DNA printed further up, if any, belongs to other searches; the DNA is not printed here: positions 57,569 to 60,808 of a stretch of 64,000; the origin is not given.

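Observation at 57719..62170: Stand-alone 1483-aa Fe-S nuclease / SF1B helicase fusion (bacterial Dna2-like or Nhi-like candidate)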

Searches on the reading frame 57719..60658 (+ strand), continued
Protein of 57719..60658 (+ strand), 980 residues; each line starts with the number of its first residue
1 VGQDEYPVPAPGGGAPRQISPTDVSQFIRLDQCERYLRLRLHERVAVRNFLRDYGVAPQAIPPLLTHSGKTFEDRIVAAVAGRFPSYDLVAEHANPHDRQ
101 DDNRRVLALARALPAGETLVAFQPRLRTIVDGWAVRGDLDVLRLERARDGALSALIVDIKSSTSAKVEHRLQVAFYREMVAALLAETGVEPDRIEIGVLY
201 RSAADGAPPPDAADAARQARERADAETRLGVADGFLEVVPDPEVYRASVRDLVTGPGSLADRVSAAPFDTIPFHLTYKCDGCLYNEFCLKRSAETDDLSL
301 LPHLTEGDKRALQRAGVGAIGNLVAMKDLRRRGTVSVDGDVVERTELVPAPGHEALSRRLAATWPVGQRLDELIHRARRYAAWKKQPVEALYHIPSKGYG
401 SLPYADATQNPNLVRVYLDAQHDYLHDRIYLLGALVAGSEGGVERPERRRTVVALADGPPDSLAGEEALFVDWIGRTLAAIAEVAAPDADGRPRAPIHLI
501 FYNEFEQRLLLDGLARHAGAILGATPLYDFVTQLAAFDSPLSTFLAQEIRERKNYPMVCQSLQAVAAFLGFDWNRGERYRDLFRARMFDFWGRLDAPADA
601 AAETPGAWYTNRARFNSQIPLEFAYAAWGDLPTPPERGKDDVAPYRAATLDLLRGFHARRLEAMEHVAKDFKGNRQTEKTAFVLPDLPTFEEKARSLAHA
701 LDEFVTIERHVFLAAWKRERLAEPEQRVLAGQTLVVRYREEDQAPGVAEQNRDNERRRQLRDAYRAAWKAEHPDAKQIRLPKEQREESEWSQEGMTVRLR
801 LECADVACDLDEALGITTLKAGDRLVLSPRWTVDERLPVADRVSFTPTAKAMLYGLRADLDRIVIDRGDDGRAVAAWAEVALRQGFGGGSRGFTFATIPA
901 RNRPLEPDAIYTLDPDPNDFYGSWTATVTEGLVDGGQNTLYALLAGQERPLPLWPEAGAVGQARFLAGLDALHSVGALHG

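Call 78: search_protein_families(library=pfam, proteins=[P0353, P0347, P0351, P0349, P0342, P0346], max_evalue=0.001)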
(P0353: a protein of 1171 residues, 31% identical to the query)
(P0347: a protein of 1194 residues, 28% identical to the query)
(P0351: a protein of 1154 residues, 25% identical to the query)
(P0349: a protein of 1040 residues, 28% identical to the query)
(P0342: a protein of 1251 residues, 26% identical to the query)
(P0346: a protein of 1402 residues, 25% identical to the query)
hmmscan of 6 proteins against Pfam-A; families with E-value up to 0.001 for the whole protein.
P0353 (1171 aa): 6 families
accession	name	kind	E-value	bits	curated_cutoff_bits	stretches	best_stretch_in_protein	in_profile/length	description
PF13087.12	AAA_12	-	1.7e-21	77.1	27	1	965-1142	18-191/195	AAA domain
PF13482.12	RNase_H_2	-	6.5e-15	55.9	22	1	336-525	1-165/165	RNase_H superfamily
PF13604.12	AAA_30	-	9e-14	52.1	27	1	783-938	17-134/191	AAA domain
PF13086.12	AAA_11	-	1.1e-12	48.7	27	2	779-835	14-74/257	AAA domain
PF13245.12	AAA_19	-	2.4e-08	34.7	25.1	1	777-935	3-132/134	AAA domain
PF05127.21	NAT10_TcmA_helicase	-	0.0005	20.4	22.7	0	789-922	2-115/176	RNA cytidine acetyltransferase NAT10/TcmA, helicase domain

P0347 (1194 aa): 9 families
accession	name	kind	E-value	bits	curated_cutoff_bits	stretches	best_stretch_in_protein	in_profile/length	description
PF13087.12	AAA_12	-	9.7e-30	104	27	1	980-1165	16-193/195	AAA domain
PF13482.12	RNase_H_2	-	9.2e-25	87.9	22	1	390-529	36-164/165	RNase_H superfamily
PF13086.12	AAA_11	-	5.6e-15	56.2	27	2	805-849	19-70/257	AAA domain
PF13604.12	AAA_30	-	9.2e-15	55.3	27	1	794-956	9-135/191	AAA domain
PF13245.12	AAA_19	-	1.6e-09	38.4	25.1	1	796-951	3-131/134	AAA domain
PF01443.25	Viral_helicase1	-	3e-07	30.9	21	0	913-954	59-102/228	Viral superfamily 1 RNA helicase core domain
PF09848.15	SLFN-g3_helicase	-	2.6e-05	24.1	24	1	805-923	3-89/354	Schlafen group 3, DNA/RNA helicase domain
PF25199.1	nSTAND_NTPase5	-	0.00075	19.8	34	0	772-843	6-82/145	Novel STAND NTPase 5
PF05127.21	NAT10_TcmA_helicase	-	0.00088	19.6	22.7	0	807-942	1-118/176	RNA cytidine acetyltransferase NAT10/TcmA, helicase domain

P0351 (1154 aa): 10 families
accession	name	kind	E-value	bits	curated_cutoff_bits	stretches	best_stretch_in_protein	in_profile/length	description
PF13087.12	AAA_12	-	6.7e-26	91.5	27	1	938-1118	14-192/195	AAA domain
PF13482.12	RNase_H_2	-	5.5e-24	85.4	22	1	323-511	1-164/165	RNase_H superfamily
PF13086.12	AAA_11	-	1.5e-13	51.6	27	2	761-812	13-72/257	AAA domain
PF13604.12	AAA_30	-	1.5e-13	51.4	27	1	758-914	12-133/191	AAA domain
PF13245.12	AAA_19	-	1.5e-10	41.8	25.1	1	756-910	2-130/134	AAA domain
PF01443.25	Viral_helicase1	-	1.8e-05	25.1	21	0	874-911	60-99/228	Viral superfamily 1 RNA helicase core domain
PF20720.3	nSTAND3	-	2.2e-05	24.6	27.2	1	754-810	6-62/155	Novel STAND NTPase 3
PF13538.12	UvrD_C_2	-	2.4e-05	24.5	27.4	1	1062-1117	2-52/52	UvrD-like helicase C-terminal domain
PF05127.21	NAT10_TcmA_helicase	-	0.00025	21.4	22.7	1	768-903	1-119/176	RNA cytidine acetyltransferase NAT10/TcmA, helicase domain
PF09848.15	SLFN-g3_helicase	-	0.00034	20.5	24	1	765-816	2-55/354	Schlafen group 3, DNA/RNA helicase domain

P0349 (1040 aa): 9 families
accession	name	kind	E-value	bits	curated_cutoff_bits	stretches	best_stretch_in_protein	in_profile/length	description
PF13087.12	AAA_12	-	2.6e-25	89.6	27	1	833-1007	14-191/195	AAA domain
PF13482.12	RNase_H_2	-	2.1e-16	60.7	22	1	211-398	1-164/165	RNase_H superfamily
PF13604.12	AAA_30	-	2.2e-11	44.3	27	1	651-811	11-135/191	AAA domain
PF13086.12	AAA_11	-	3.4e-10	40.6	27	1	657-709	18-74/257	AAA domain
PF01443.25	Viral_helicase1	-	6.7e-05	23.2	21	0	765-812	56-105/228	Viral superfamily 1 RNA helicase core domain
PF13245.12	AAA_19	-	0.00014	22.5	25.1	1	655-806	8-131/134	AAA domain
PF13191.12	AAA_16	-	0.00019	22.4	32.6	0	659-719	25-85/167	AAA ATPase domain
PF13401.12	AAA_22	-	0.00022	22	27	1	658-777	5-93/130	AAA domain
PF04851.21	ResIII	-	0.00025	21.5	22.5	1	657-777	23-134/164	Type III restriction enzyme, res subunit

P0342 (1251 aa): 8 families
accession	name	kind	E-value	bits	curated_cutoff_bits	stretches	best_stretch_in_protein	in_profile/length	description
PF13086.12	AAA_11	-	1.5e-23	84.4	27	2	906-966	195-255/257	AAA domain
PF13087.12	AAA_12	-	6.4e-16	58.9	27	1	997-1191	19-190/195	AAA domain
PF13245.12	AAA_19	-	2.3e-13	50.9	25.1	1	794-964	1-132/134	AAA domain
PF13604.12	AAA_30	-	1.3e-12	48.3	27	1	790-970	2-137/191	AAA domain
PF13538.12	UvrD_C_2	-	2.5e-05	24.5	27.4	1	1138-1191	3-51/52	UvrD-like helicase C-terminal domain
PF02562.22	PhoH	-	5.7e-05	23.1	27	1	790-833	5-47/205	PhoH-like protein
PF05127.21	NAT10_TcmA_helicase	-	0.00032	21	22.7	0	809-937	2-104/176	RNA cytidine acetyltransferase NAT10/TcmA, helicase domain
PF04851.21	ResIII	-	0.00046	20.6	22.5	1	788-931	2-134/164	Type III restriction enzyme, res subunit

P0346 (1402 aa): 6 families
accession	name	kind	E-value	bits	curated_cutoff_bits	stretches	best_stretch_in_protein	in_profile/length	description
PF13087.12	AAA_12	-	2.4e-22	79.9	27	1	1142-1342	15-193/195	AAA domain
PF13086.12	AAA_11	-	9.2e-21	75.2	27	2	918-1001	2-85/257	AAA domain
PF13245.12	AAA_19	-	1.5e-11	45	25.1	1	922-1105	1-132/134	AAA domain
PF13604.12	AAA_30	-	6e-11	42.9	27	1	918-1109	2-135/191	AAA domain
PF13538.12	UvrD_C_2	-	2.3e-05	24.6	27.4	1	1287-1339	4-51/52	UvrD-like helicase C-terminal domain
PF01443.25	Viral_helicase1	-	0.00022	21.5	21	0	1258-1340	162-227/228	Viral superfamily 1 RNA helicase core domain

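Call 82: find_homologous_proteins(query=P0342, max_evalue=0.001)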
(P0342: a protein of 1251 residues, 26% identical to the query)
Query P0342 (1251 aa): 184 proteins with E <= 0.001 among 8000 candidates; the best 120 are listed.
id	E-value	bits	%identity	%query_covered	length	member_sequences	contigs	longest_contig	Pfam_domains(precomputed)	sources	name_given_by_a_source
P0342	0.0e+0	2853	100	100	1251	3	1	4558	PF13087.13,PF13086.13,PF13604.13,PF13245.13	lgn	-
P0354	0.0e+0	2002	71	100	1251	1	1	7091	PF13087.13,PF13086.13,PF05127.22,PF13604.13,PF13245.13,PF00580.28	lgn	-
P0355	0.0e+0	1967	70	99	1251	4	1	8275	PF13087.13,PF13086.13,PF13604.13,PF13245.13,PF04851.22,PF00580.28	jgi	jgi:hypothetical protein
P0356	0.0e+0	1924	86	77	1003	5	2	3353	PF13086.13,PF13604.13,PF13245.13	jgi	-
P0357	0.0e+0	1869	66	100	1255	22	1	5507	PF13087.13,PF13086.13,PF05127.22,PF13604.13,PF13245.13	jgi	-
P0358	0.0e+0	1835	64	100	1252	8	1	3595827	PF13087.13,PF13086.13,PF05127.22,PF13604.13,PF13245.13,PF00580.28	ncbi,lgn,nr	ncbi:MAG: AAA family ATPase [Candidatus Competibacteraceae bacterium]|nr:MAG: AAA family ATPase [Can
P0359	0.0e+0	1810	63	100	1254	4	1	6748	PF13087.13,PF13086.13,PF05127.22,PF13604.13,PF13245.13,PF00580.28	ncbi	-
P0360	0.0e+0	1620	64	90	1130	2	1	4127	PF13087.13,PF13086.13,PF05127.22,PF13604.13,PF13245.13,PF00580.28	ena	-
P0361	0.0e+0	1536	59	96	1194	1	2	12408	PF13538.13,PF13087.13,PF13086.13,PF13604.13,PF13245.13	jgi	-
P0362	0.0e+0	1436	55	99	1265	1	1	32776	PF13087.13,PF13086.13,PF13604.13,PF13245.13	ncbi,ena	-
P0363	0.0e+0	1213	49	100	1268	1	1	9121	PF13538.13,PF13087.13,PF13086.13,PF13604.13,PF13245.13,PF13481.13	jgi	jgi:hypothetical protein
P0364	0.0e+0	1208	48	100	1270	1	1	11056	PF13087.13,PF13086.13,PF00270.36,PF13604.13,PF13245.13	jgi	jgi:hypothetical protein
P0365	0.0e+0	1206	48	100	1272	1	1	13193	PF13538.13,PF13087.13,PF13086.13,PF05127.22,PF00270.36,PF13604.13,PF13245.13,PF13401.13,PF13481.13,PF00580.28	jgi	jgi:hypothetical protein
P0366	0.0e+0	1198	47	99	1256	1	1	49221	PF13538.13,PF13087.13,PF13086.13,PF13604.13,PF13245.13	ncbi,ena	-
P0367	0.0e+0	1197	48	98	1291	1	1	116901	PF13538.13,PF13087.13,PF13086.13,PF12705.14,PF13604.13,PF13245.13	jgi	jgi:hypothetical protein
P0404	0.0e+0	1163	48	99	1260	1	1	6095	PF13087.13,PF13086.13,PF13604.13,PF13245.13,PF13481.13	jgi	jgi:hypothetical protein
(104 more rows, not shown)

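Call 91: get_annotated_region(hit=H3, flank=7000)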
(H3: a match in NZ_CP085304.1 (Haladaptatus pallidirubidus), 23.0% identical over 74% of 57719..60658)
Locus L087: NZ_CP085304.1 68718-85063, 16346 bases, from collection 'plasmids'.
description: Haladaptatus pallidirubidus strain YIM 93656 plasmid unnamed3, complete sequence
organism: Haladaptatus pallidirubidus (NCBI taxid 1008152)
taxonomy: Archaea; Euryarchaeota; Halobacteria; Halobacteriales; Haladaptataceae; Haladaptatus; Haladaptatus pallidirubidus
host: -; source: cell culture,saline soil; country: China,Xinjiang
typing (MOB-suite, as given by PLSDB): non-mobilizable
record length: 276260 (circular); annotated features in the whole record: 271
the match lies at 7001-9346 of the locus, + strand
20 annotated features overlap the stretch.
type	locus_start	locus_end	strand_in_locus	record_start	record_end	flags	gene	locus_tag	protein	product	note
CDS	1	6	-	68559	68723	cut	-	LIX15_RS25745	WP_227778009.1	zinc-ribbon domain-containing protein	-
CDS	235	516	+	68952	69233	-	-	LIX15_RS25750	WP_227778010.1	hypothetical protein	-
CDS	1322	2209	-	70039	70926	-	-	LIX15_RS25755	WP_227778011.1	hypothetical protein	-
CDS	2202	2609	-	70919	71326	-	-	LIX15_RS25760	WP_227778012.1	hypothetical protein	-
CDS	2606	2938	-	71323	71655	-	-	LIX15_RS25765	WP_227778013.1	hypothetical protein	-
CDS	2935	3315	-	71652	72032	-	-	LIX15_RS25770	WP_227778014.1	hypothetical protein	-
CDS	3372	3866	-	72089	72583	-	-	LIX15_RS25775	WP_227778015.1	hypothetical protein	-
CDS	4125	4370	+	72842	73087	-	-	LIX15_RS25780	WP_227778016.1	MarR family transcriptional regulator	-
CDS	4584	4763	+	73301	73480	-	-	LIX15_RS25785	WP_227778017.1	hypothetical protein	-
CDS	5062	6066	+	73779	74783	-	-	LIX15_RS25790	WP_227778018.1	hypothetical protein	-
CDS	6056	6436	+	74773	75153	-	-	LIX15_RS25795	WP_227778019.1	hypothetical protein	-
CDS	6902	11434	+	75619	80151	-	-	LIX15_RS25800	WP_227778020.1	AAA domain-containing protein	-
CDS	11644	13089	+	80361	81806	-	-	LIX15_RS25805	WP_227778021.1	restriction endonuclease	-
CDS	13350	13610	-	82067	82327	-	-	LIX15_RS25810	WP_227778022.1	hypothetical protein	-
CDS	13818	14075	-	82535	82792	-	-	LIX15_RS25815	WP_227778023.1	hypothetical protein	-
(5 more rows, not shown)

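Call 92: get_annotated_region(hit=H5, flank=7000)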
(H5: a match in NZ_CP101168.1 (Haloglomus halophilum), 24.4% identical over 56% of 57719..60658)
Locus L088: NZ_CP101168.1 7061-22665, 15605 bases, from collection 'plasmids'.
description: Haloglomus halophilum strain ZY41 plasmid unnamed2, complete sequence
organism: Haloglomus halophilum (NCBI taxid 2962672)
taxonomy: Archaea; Euryarchaeota; Halobacteria; Halobacteriales; Haloarculaceae; Haloglomus; Haloglomus halophilum
host: -; source: cell culture,salt; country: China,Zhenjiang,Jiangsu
typing (MOB-suite, as given by PLSDB): non-mobilizable
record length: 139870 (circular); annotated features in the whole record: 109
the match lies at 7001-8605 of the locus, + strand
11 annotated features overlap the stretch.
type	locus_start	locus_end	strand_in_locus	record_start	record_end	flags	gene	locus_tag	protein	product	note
CDS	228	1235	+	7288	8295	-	-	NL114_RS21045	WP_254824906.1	carbon-nitrogen hydrolase family protein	-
CDS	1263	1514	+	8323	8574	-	-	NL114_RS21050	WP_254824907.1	hypothetical protein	-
CDS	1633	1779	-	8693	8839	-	-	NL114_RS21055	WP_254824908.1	hypothetical protein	-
CDS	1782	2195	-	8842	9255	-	-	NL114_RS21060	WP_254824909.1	hypothetical protein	-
CDS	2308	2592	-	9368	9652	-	-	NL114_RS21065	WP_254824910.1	hypothetical protein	-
CDS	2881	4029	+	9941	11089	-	-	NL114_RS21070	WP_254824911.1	hypothetical protein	-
CDS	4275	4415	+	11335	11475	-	-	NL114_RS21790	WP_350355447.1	PGF-CTERM sorting domain-containing protein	-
CDS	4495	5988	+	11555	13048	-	-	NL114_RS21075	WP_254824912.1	type I restriction enzyme HsdR N-terminal domain-containing protein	-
CDS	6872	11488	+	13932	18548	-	-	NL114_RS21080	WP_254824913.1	AAA domain-containing protein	-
CDS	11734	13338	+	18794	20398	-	-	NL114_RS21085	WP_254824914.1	ribonuclease H-like domain-containing protein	-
CDS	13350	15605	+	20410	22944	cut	-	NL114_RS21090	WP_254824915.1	DEAD/DEAH box helicase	-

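Call 93: get_annotated_region(hit=H6, flank=7000)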
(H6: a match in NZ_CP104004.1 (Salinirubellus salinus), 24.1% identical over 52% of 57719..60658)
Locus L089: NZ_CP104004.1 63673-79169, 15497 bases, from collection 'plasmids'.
description: Salinirubellus salinus strain ZS-35-S2 plasmid unnamed1, complete sequence
organism: Salinirubellus salinus (NCBI taxid 1364945)
taxonomy: Archaea; Euryarchaeota; Halobacteria; Halobacteriales; Haloarculaceae; Salinirubellus; Salinirubellus salinus
host: -; source: cell cuture,Zhoushan marine solar saltern; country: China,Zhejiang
typing (MOB-suite, as given by PLSDB): non-mobilizable
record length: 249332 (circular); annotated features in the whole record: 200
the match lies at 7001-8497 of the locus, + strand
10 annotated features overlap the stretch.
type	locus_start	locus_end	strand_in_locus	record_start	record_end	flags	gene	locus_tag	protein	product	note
CDS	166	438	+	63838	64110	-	-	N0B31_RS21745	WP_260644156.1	hypothetical protein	-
CDS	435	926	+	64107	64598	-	-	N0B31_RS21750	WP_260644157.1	hypothetical protein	-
CDS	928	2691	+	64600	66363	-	-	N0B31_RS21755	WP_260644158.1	ThiF family adenylyltransferase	-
CDS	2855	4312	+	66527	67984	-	-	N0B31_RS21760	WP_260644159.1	ribonuclease H-like domain-containing protein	-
CDS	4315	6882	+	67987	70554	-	-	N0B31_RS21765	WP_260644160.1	DEAD/DEAH box helicase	-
CDS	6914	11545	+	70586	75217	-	-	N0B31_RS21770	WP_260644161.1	bifunctional RecB family nuclease/DEAD/DEAH box helicase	-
CDS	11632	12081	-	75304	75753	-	-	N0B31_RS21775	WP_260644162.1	DUF2516 family protein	-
CDS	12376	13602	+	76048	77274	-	-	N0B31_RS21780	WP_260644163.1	phage integrase SAM-like domain-containing protein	-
CDS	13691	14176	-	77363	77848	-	-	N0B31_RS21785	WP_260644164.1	hypothetical protein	-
CDS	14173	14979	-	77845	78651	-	-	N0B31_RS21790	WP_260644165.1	ParA family protein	-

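Call 94: get_annotated_region(hit=H7, flank=7000)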
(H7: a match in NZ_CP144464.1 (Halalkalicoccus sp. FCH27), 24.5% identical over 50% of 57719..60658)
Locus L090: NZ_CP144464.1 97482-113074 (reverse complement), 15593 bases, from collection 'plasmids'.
description: Halalkalicoccus sp. FCH27 plasmid unnamed3, complete sequence
organism: Halalkalicoccus sp. FCH27 (NCBI taxid 3117459)
taxonomy: Archaea; Euryarchaeota; Halobacteria; Halobacteriales; Halococcaceae; Halalkalicoccus; Halalkalicoccus sp. FCH27
host: -; source: cell culture,Salt lake; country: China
typing (MOB-suite, as given by PLSDB): non-mobilizable
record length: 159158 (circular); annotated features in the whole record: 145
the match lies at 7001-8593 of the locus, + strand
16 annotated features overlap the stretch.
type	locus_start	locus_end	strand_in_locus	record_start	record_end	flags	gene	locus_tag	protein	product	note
CDS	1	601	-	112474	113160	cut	-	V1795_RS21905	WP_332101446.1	hypothetical protein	-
CDS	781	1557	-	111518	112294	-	-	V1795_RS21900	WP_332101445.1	hypothetical protein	-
CDS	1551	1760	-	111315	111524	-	-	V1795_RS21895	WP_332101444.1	hypothetical protein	-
CDS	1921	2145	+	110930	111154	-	-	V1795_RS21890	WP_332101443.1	hypothetical protein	-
CDS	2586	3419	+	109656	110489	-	-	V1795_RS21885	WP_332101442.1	gamma-glutamylcyclotransferase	-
CDS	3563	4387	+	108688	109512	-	-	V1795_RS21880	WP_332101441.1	hypothetical protein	-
CDS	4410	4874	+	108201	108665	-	-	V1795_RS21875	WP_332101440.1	hypothetical protein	-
CDS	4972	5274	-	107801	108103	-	-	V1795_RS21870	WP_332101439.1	hypothetical protein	-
CDS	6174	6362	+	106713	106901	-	-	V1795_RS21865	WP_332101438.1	hypothetical protein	-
CDS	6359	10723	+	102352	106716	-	-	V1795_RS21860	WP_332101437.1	AAA domain-containing protein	-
CDS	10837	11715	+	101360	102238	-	-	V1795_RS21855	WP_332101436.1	restriction endonuclease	-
CDS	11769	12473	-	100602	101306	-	-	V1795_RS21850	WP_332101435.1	hypothetical protein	-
CDS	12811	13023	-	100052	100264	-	-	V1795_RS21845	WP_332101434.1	KTSC domain-containing protein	-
CDS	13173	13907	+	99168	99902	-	-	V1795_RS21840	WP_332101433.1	NINE protein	-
CDS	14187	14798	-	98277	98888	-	-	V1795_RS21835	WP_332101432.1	hypothetical protein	-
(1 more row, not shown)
